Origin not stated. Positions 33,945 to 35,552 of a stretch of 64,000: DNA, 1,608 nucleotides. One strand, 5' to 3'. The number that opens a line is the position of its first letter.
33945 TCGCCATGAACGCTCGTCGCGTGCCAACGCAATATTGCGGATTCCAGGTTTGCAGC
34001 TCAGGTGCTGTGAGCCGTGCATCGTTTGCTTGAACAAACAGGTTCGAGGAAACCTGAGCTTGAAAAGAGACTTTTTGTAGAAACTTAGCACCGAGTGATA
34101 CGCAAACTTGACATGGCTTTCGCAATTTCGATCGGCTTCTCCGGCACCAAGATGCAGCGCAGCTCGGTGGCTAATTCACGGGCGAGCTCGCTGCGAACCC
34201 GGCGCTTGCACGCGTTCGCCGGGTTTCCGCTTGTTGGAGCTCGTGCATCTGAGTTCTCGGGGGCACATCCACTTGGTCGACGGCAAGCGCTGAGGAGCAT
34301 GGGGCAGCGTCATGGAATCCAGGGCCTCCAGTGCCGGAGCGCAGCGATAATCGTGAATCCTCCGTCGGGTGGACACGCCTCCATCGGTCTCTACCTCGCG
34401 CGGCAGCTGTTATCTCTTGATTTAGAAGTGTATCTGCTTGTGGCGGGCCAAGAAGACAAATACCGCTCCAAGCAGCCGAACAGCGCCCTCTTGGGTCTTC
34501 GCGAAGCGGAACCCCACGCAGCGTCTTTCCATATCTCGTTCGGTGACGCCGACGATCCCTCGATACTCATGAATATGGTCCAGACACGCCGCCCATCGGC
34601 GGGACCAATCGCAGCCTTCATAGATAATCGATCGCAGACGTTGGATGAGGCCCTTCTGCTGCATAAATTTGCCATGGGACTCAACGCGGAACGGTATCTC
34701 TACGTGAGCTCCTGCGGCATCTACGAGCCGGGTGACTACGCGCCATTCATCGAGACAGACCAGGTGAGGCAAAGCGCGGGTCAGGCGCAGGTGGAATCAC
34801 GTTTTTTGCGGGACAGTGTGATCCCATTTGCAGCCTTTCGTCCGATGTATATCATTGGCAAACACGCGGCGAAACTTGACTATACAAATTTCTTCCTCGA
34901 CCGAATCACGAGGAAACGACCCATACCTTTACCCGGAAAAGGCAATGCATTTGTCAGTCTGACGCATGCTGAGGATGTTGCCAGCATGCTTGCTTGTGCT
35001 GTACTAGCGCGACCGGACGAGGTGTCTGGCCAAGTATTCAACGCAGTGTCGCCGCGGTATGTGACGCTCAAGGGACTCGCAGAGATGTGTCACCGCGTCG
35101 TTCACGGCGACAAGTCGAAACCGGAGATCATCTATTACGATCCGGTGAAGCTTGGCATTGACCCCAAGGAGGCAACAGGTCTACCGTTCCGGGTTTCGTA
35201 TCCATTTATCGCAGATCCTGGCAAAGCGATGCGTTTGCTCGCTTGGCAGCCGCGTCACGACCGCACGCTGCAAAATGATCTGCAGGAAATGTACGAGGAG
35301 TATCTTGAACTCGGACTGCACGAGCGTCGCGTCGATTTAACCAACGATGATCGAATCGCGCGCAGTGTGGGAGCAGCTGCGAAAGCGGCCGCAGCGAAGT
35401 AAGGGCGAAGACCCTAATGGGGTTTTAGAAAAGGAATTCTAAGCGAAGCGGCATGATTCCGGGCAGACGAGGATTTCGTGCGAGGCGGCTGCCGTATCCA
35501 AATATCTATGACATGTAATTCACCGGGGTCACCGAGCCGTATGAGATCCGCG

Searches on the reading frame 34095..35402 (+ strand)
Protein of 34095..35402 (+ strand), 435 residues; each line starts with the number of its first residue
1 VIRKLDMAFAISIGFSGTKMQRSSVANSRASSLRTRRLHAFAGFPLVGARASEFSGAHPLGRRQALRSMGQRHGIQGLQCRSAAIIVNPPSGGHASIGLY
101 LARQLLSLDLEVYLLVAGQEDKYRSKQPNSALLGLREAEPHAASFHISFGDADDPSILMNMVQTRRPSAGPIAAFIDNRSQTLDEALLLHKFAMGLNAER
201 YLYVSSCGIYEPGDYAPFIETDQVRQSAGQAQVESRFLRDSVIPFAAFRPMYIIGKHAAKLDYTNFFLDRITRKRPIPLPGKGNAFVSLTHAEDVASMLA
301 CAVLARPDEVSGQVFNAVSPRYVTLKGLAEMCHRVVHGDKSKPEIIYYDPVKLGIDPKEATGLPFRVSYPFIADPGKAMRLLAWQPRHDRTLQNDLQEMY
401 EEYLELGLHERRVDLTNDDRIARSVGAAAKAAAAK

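Call 8: search_protein_families(library=pfam, proteins=[window:34095-35402:+], max_evalue=0.001)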
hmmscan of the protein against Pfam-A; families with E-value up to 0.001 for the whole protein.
window:34095-35402:+ (435 aa): 1 family
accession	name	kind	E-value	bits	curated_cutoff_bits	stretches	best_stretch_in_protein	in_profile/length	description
PF01370.27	Epimerase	-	7.9e-08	32.4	20.9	1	92-316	5-238/240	NAD dependent epimerase/dehydratase family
